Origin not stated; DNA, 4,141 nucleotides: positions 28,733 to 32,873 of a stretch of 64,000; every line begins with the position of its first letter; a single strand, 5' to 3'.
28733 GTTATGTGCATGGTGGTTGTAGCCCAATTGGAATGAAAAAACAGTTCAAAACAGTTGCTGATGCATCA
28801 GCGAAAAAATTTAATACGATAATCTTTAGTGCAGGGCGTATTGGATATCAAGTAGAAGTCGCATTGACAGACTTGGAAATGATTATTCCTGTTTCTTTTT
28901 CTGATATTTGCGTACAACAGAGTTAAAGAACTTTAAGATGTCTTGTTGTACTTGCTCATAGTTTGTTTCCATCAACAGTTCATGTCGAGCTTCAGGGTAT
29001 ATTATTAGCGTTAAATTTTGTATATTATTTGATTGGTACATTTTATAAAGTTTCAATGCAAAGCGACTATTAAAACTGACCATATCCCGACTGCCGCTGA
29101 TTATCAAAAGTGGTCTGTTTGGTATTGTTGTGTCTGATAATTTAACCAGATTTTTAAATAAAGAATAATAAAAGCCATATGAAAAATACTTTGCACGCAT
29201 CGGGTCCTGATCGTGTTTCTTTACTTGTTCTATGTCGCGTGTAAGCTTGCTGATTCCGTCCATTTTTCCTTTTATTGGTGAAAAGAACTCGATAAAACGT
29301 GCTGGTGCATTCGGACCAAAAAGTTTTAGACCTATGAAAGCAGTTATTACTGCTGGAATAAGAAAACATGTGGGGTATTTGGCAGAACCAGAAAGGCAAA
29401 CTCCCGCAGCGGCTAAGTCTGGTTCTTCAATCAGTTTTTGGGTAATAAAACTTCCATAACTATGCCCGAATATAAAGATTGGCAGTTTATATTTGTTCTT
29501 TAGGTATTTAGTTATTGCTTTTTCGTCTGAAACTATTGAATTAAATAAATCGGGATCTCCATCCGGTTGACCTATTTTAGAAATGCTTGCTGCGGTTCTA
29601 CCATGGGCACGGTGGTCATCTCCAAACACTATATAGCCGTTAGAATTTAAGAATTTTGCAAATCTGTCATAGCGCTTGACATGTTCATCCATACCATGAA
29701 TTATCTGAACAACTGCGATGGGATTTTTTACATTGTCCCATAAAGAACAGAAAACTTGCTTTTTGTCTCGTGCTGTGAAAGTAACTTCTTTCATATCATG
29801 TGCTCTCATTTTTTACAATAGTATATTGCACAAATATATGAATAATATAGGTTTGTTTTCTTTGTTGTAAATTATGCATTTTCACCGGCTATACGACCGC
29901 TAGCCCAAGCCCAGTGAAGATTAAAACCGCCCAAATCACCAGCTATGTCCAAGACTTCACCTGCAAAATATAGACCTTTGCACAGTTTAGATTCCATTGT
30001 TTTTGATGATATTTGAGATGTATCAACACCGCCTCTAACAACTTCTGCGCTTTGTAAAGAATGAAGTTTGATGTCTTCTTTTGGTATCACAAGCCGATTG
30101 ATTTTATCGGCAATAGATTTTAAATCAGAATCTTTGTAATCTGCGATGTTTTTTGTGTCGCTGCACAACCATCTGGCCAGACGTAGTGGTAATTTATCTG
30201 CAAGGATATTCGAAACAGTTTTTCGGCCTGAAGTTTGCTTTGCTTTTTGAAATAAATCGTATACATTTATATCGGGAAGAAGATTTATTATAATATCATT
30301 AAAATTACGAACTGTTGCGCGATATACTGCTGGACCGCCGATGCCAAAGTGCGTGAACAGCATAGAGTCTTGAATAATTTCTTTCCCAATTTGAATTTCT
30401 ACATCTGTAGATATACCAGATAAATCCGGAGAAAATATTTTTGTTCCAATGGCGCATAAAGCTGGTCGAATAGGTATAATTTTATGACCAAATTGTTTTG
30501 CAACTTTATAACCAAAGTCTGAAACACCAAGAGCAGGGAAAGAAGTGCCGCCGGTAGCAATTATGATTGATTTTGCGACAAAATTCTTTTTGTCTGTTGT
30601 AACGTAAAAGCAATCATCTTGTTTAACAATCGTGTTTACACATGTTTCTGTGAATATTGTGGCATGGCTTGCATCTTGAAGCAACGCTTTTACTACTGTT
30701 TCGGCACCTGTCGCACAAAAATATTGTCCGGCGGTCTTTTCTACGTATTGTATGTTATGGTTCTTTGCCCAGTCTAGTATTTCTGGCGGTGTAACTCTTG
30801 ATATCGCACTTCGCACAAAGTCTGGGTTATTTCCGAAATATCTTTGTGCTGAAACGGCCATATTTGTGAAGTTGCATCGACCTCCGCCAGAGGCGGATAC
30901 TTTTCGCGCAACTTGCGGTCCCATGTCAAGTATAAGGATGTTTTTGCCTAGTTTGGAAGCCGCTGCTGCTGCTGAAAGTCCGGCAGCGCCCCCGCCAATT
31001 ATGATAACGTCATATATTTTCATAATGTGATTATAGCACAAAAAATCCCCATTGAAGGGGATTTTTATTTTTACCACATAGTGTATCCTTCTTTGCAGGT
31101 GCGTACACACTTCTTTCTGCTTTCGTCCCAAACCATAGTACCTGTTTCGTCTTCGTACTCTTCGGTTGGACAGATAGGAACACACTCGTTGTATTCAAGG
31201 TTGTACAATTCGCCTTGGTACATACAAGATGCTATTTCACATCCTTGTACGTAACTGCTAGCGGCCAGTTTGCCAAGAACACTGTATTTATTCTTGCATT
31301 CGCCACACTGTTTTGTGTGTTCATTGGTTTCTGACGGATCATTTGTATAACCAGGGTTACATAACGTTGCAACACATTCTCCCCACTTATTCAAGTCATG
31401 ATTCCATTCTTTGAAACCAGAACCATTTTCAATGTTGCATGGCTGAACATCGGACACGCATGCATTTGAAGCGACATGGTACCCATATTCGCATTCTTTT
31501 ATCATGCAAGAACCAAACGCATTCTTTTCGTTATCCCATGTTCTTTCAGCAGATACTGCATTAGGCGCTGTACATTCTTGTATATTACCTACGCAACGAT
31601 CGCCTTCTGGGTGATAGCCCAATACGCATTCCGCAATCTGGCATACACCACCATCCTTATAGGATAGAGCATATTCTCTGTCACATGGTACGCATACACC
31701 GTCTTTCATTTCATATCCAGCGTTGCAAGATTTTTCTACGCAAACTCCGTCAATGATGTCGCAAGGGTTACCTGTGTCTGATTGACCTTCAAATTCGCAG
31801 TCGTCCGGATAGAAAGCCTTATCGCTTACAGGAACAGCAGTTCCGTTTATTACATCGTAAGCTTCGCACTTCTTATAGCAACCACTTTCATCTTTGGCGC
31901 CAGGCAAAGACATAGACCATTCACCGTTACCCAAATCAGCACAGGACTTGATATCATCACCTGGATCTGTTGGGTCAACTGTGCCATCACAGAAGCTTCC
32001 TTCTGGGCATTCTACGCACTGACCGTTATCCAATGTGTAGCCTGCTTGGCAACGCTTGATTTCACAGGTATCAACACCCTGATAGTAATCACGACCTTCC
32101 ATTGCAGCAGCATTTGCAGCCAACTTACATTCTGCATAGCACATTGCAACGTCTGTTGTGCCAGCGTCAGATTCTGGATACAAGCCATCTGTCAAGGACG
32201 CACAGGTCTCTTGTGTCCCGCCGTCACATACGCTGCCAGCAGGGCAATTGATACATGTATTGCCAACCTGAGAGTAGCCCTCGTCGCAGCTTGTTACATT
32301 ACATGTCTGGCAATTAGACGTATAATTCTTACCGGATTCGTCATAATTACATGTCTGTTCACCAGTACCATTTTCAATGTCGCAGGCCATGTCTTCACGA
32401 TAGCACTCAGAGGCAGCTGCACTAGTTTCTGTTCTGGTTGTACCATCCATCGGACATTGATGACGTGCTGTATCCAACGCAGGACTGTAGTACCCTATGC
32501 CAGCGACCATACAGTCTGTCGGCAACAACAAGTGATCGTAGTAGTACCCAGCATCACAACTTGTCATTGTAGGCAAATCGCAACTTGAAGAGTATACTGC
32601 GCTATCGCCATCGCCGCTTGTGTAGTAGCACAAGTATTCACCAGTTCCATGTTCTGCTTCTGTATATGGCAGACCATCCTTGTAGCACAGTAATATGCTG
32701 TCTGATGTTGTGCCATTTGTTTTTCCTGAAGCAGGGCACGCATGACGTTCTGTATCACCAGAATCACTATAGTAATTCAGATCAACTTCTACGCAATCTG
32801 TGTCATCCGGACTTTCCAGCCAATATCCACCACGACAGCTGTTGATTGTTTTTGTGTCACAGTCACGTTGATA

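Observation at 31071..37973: ~2300-aa secreted chimeric surface protein: InlB B-type (Listeria-Bacteroides) repeats interleaved with Cys-rich modules and a 591-nt tandem repeat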

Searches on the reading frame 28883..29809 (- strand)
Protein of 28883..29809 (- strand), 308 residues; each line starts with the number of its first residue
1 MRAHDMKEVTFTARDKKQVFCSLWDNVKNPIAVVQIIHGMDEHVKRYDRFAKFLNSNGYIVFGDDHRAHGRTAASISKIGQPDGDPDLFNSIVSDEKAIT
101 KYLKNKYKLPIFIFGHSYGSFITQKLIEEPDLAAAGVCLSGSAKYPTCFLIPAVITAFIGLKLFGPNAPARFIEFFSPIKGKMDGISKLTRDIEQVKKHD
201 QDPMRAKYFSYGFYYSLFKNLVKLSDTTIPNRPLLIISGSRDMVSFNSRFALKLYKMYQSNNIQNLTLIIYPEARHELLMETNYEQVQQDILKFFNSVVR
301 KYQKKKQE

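Call 11: search_protein_families(library=pfam, proteins=[window:28883-29809:-], max_evalue=0.001)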
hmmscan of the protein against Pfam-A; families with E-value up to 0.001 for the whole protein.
window:28883-29809:- (308 aa): 4 families
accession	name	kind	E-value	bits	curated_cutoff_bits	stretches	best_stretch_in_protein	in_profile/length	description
PF12146.15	Hydrolase_4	-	1e-35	123.6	27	1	29-283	2-239/239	Serine aminopeptidase, S33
PF00326.27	Peptidase_S9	-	1.2e-07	31.8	22.6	1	218-299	129-210/213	Prolyl oligopeptidase family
PF00561.26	Abhydrolase_1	-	1.8e-06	28.2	25.8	1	36-281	5-243/245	alpha/beta hydrolase fold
PF10230.15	LIDHydrolase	-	0.00033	20.9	27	1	47-129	18-104/262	Lipid-droplet associated hydrolase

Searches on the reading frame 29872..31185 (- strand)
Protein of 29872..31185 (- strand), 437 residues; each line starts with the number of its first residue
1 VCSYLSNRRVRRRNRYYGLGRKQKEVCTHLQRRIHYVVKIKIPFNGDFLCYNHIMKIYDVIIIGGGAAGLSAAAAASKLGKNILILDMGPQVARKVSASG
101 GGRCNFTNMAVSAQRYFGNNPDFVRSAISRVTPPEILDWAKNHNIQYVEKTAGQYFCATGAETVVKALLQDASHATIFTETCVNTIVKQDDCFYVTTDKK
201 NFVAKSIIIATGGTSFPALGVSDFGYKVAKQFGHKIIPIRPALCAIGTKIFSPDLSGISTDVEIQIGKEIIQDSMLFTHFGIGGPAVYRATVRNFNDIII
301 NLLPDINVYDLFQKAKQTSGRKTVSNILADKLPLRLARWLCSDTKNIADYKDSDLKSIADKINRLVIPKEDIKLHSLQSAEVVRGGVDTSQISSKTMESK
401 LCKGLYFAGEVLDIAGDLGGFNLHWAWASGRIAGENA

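Call 11: search_protein_families(library=pfam, proteins=[window:29872-31185:-], max_evalue=0.001)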
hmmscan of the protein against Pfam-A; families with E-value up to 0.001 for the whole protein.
window:29872-31185:- (437 aa): 13 families
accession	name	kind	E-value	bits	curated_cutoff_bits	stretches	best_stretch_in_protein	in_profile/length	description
PF03486.20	HI0933_like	-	3.1e-77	259.7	50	1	59-435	2-243/244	HI0933-like protein Rossmann domain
PF22780.1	HI0933_like_1st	-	8.6e-17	61.9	27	1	240-366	1-151/165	HI0933-like protein barrel and H2TH domain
PF13738.12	Pyr_redox_3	-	1e-11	45.1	30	2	172-218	93-139/305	Pyridine nucleotide-disulphide oxidoreductase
PF01266.30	DAO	-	1.3e-11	45.1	27.9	1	59-161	1-96/353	FAD dependent oxidoreductase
PF00890.30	FAD_binding_2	-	1.4e-10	41.4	20.4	1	59-103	1-45/414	FAD binding domain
PF01134.28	GIDA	-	2.1e-09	37.4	22.1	1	59-213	1-150/391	Glucose inhibited division protein A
PF07992.20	Pyr_redox_2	-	7.7e-09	35.8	26.1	1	58-220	1-115/291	Pyridine nucleotide-disulphide oxidoreductase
PF12831.13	FAD_oxidored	-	1.2e-08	35.2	27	1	59-212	1-145/416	FAD dependent oxidoreductase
PF01262.27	AlaDh_PNT_C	-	1.1e-07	31.9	23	1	59-106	30-78/214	Alanine dehydrogenase/PNT, C-terminal domain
PF13454.12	NAD_binding_9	-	1.5e-06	28.7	21.8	1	61-213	1-154/155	FAD-NAD(P)-binding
PF13450.12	NAD_binding_8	-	2e-06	28.4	21.9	1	62-92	1-31/68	NAD(P)-binding Rossmann-like domain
PF05834.18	Lycopene_cycl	-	0.00016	21.3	23.4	1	59-94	1-38/380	Lycopene cyclase protein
PF01593.30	Amino_oxidase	-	0.00048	20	19.8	0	137-212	179-255/443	Flavin containing amine oxidoreductase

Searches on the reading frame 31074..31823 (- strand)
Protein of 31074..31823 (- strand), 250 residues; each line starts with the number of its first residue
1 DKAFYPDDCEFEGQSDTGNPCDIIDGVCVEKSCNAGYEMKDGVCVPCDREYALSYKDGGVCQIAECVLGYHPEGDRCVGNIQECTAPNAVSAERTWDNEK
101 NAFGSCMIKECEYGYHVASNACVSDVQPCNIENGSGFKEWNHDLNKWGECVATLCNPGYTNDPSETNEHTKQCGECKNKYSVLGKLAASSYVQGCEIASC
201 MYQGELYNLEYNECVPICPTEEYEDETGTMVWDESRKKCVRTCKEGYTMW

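Call 12: search_protein_families(library=pfam, proteins=[window:31074-31823:-], max_evalue=10)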
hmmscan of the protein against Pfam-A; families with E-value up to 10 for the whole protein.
window:31074-31823:- (250 aa): 3 families
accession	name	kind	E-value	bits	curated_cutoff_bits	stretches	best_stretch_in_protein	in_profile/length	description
PF16622.11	zf-C2H2_11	-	0.21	11.7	27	1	167-181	1-15/29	zinc-finger C2H2-type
PF21671.2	CPL1-like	-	0.62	10.6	27.4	1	102-120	37-55/60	Protein CPL1-like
PF12946.13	EGF_MSP1_1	-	1.1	9.7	27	1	66-78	25-37/37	MSP1 EGF domain 1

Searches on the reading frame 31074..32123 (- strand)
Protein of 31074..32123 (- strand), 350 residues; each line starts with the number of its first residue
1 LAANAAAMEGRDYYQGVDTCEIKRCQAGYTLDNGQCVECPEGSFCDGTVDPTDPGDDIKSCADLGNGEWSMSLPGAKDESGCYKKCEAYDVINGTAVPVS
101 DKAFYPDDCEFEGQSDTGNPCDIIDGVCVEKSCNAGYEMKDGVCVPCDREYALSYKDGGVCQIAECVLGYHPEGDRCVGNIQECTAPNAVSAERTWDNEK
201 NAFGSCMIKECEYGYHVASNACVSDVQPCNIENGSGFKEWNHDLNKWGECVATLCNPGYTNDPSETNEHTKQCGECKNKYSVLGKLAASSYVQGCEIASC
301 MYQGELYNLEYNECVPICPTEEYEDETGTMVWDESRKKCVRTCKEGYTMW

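Call 34: find_related_loci(query=window:31074-32123:-, collection=genome_contigs, flank=10000)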
Query window:31074-32123:- (350 aa) in genome_contigs; peptide patterns used: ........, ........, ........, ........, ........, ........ (x = any residue, [..] = any of these).
75 stretches matched a pattern; 67 encode a relative of the query (tblastn E <= 1e-3); 65 distinct loci.
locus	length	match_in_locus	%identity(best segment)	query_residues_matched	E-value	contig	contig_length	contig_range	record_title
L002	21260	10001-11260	85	1-350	0e+0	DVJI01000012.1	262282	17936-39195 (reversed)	MAG TPA_asm: Candidatus Enterousia intestinigallinarum isolate ChiGjej3B3-5194 ChiGjej3B3M5__C728095_L262282_SRR6323341,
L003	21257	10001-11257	79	1-350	0e+0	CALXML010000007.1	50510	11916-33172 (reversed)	MAG: uncultured Alphaproteobacteria bacterium isolate BRZ_KL__bin36 genome assembly, contig: BRZ_KL__NODE_646_length_505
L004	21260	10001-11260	78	1-350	0e+0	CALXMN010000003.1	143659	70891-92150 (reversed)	MAG: uncultured Alphaproteobacteria bacterium isolate BRZ_KQ__bin82 genome assembly, contig: BRZ_KQ__NODE_178_length_143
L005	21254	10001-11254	79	1-350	0e+0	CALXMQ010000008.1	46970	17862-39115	MAG: uncultured Alphaproteobacteria bacterium isolate BRZ_KT__bin2 genome assembly, contig: BRZ_KT__NODE_509_length_4697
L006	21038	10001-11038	78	1-350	0e+0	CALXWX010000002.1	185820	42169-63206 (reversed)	MAG: uncultured Alphaproteobacteria bacterium isolate BRZ_EC__bin9 genome assembly, contig: BRZ_EC__NODE_90_length_18582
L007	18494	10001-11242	78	1-350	0e+0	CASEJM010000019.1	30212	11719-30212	uncultured proteobacterium isolate Batch3_idba_bin.193 genome assembly, contig: Batch3_idba_bin.193.fa_k87_14397835, who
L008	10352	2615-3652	78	1-350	0e+0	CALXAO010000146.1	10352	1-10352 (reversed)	MAG: uncultured Clostridia bacterium isolate E09__bin235 genome assembly, contig: E09__k127_2531943, whole genome shotgu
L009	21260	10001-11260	77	2-350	0e+0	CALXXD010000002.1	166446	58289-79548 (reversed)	MAG: uncultured Alphaproteobacteria bacterium isolate BRZ_AB__bin14 genome assembly, contig: BRZ_AB__NODE_68_length_1664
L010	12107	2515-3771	76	1-350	0e+0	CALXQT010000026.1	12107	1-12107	MAG: uncultured Alphaproteobacteria bacterium isolate E20__bin73 genome assembly, contig: E20__k127_4766761, whole genom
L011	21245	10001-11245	75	1-350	0e+0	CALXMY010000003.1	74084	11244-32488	MAG: uncultured Alphaproteobacteria bacterium isolate BRZ_RP__bin67 genome assembly, contig: BRZ_RP__NODE_437_length_740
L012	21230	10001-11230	75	1-350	0e+0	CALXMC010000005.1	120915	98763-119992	MAG: uncultured Alphaproteobacteria bacterium isolate BRZ_EE__bin33 genome assembly, contig: BRZ_EE__NODE_255_length_120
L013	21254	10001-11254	83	1-350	0e+0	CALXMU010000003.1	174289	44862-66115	MAG: uncultured Alphaproteobacteria bacterium isolate BRZ_MD__bin57 genome assembly, contig: BRZ_MD__NODE_94_length_1742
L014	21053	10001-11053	71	1-350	1e-170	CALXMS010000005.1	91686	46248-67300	MAG: uncultured Alphaproteobacteria bacterium isolate BRZ_MB__bin43 genome assembly, contig: BRZ_MB__NODE_411_length_916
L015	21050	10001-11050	69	1-350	1e-166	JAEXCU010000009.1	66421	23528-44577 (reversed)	MAG: Proteobacteria bacterium isolate OH_HBB_125 k127_626551, whole genome shotgun sequence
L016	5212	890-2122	65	1-350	1e-161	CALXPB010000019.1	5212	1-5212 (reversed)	MAG: uncultured Alphaproteobacteria bacterium isolate BRZ_R__bin77 genome assembly, contig: BRZ_R__NODE_24917_length_521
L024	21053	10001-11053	59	1-350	6e-133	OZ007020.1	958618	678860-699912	MAG: uncultured Alphaproteobacteria bacterium isolate 6730_HET_VAC_contig_11916_metaflye_circ MAG genome assembly, chrom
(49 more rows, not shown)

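Call 56: predict_structure(alignment_id=A2)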
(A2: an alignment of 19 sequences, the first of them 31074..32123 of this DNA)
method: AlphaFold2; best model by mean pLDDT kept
length: 350 residues; sequences in the alignment: 19
mean_pLDDT: 89.9   pTM: 0.48
mean pLDDT of the five models: 89.9, 88.0, 87.2, 86.9, 86.3
residues with pLDDT >= 90: 212; 70-90: 131; 50-70: 7; < 50: 0
segments of 3 or more residues with pLDDT < 50: none
pLDDT, mean of each block of 10 residues (from residue 1): 84 71 91 90 91 86 90 92 93 91 92 89 87 86 87 87 92 93 94 93 93 93 95 94 92 94 91 92 87 92 90 89 87 89 86
secondary structure, 60 per line:
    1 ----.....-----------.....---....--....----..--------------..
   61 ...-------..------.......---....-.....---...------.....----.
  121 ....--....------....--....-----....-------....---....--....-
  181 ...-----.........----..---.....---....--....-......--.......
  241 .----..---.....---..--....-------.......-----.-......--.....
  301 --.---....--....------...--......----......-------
elements in order: E5-9 E21-25 E29-32 E35-38 E82-85 E89-92 E94-98 E102-104 E111-115 E120-124 E127-130 E137-140 E143-146 E152-155 E163-166 E170-173 E176-179 E181-183 E189-197 E207-211 E215-218 E221-224 E226-231 E234-241 E251-255 E274-276 E288-293 E296-300 E307-310 E313-316 E323-325 E328-333 E338-343

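Call 59: fold_search(model_id=the predicted structure, library=pdb)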
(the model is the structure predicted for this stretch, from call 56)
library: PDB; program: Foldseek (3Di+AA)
matches with E <= 10: 595; with E <= 0.001: 0
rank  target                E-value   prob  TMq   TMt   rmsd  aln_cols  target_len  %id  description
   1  8x2i                  1.5e-02  0.28  0.16  0.05  20.1       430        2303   12  Cryo-EM structure of the TcsL at pH 5.0 in its open conformation (released 2023-12-13)
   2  8x2h                  1.6e-02  0.25  0.16  0.05  18.1       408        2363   12  Cryo-EM structure of the TcsL at pH 5.0 in its closed conformation (released 2023-12-13)
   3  8jb5                  1.7e-02  0.25  0.16  0.05  20.2       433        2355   12  The cryo-EM structure of Paeniclostridium sordellii lethal toxin (TcsL) (released 2023-12-13)
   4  8hpy_D                2.5e-02  0.12  0.08  0.06  37.4       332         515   10  Crystal structure of human LGI1-ADAM22 complex (released 2023-12-13)
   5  9kzc_B                3.2e-02  0.10  0.08  0.09  45.8       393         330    8  Cryo-EM structure of the LGI1 LRR-LGI1 EPTP-ADAM22 ECD complex (released 2025-06-25)
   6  5y2z_B                4.6e-02  0.09  0.09  0.09  37.9       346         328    7  Crystal structure of human LGI1 EPTP-ADAM22 complex (released 2018-05-02)
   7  5y2z_H                4.8e-02  0.09  0.09  0.09  45.1       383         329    8  Crystal structure of human LGI1 EPTP-ADAM22 complex (released 2018-05-02)
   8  8y6b_D                4.8e-02  0.08  0.08  0.06  37.3       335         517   11  Structure of human LGI1-ADAM22 complex in space group P212121 (released 2024-02-14)
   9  4bk4_A                5.9e-02  0.23  0.15  0.11  22.9       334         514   12  crystal structure of the human EphA4 ectodomain (released 2013-07-03)
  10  5y31_B                7.2e-02  0.10  0.09  0.06  45.9       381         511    8  Crystal structure of human LGI1-ADAM22 complex (released 2018-05-02)
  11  4m4r_A                9.9e-02  0.13  0.09  0.07  14.9       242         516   17  Epha4 ectodomain complex with ephrin a5 (released 2013-10-30)
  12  4m4p_A                1.2e-01  0.07  0.09  0.07  18.4       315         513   16  Crystal structure of EPHA4 ectodomain (released 2013-10-30)
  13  8hq2_D                1.2e-01  0.06  0.08  0.06  49.2       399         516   10  Crystal structure of human ADAM22 in complex with human LGI1 mutant (released 2023-12-13)
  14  9ohc                  1.3e-01  0.10  0.13  0.04  19.7       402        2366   10  CryoEM structure of Toxin B (TcdB) from clostridioides difficile complexed with taurochenodeoxycholic acid (TCDCA) (released 2026-03-11)
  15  4l7d_C                1.5e-01  0.06  0.08  0.09  46.4       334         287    9  Structure of keap1 kelch domain with (1S,2R)-2-{[(1S)-5-methyl-1-[(1-oxo-1,3-dihydro-2H-isoindol-2-yl)methyl]-3,4-dihy (released 2014-02-19)
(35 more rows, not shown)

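Call 82: search_protein_representatives(alignment_id=A2)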
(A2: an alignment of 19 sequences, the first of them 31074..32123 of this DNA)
Query: 19 sequences, 349 profile positions. Proteins with E-value up to 0.001 (for the whole library): 703; up to 1e-10: 420; up to 1e-30: 259. The best 150 are listed.
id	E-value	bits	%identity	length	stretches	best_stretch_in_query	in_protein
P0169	6.1e-218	739.4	-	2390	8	2-349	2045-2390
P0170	3.2e-203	691.0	-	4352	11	2-349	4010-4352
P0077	8.9e-201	682.9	-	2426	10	1-349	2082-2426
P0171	1.7e-200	682.0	-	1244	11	2-349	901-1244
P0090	6.0e-183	624.3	-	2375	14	2-349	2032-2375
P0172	1.1e-177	607.0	-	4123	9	3-349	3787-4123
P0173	7.0e-176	601.0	-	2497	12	3-349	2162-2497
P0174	2.1e-174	596.2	-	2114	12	2-349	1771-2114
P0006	3.2e-173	592.3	-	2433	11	2-349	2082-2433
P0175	5.5e-168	575.1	-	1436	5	3-349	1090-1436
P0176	6.5e-168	574.8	-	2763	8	2-349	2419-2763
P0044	1.5e-166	570.3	-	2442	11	1-349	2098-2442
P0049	3.7e-166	569.1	-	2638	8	2-349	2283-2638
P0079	1.6e-164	563.7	-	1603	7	4-349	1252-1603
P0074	2.8e-164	562.9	-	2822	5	2-349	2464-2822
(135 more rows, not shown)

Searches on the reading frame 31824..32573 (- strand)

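Call 12: search_protein_families(library=pfam, proteins=[window:31824-32573:-], max_evalue=10)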
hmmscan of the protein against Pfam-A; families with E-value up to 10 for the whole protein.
window:31824-32573:- (250 aa): 3 families
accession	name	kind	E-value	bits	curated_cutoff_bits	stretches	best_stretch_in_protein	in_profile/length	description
PF24634.1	DUF7631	-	0.0006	20.7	27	2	105-122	4-21/50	Domain of unknown function (DUF7631)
PF23091.2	TNFR_ELAPOR1_6th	-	0.055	13.8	33.2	1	175-198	2-26/41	ELAPOR1-like, TNF receptor-like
PF17229.7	SMG1_N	-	0.28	12.3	25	1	31-99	23-90/106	Serine/threonine-protein kinase SMG1 N-terminal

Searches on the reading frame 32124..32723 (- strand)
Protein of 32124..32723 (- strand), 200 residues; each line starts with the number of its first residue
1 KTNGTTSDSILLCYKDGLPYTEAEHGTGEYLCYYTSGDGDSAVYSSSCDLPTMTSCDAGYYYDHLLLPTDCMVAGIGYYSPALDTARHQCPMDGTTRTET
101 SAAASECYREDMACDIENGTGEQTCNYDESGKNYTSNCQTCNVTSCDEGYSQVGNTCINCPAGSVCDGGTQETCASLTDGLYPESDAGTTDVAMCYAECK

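Call 67: search_protein_families(library=pfam, proteins=[window:32124-32723:-], max_evalue=1)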
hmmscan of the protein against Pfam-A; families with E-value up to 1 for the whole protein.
window:32124-32723:- (200 aa): 2 families
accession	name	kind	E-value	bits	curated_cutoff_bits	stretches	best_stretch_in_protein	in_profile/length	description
PF24634.1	DUF7631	-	0.0099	16.8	27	1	155-172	4-21/50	Domain of unknown function (DUF7631)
PF17229.7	SMG1_N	-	0.099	13.8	25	1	81-149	23-90/106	Serine/threonine-protein kinase SMG1 N-terminal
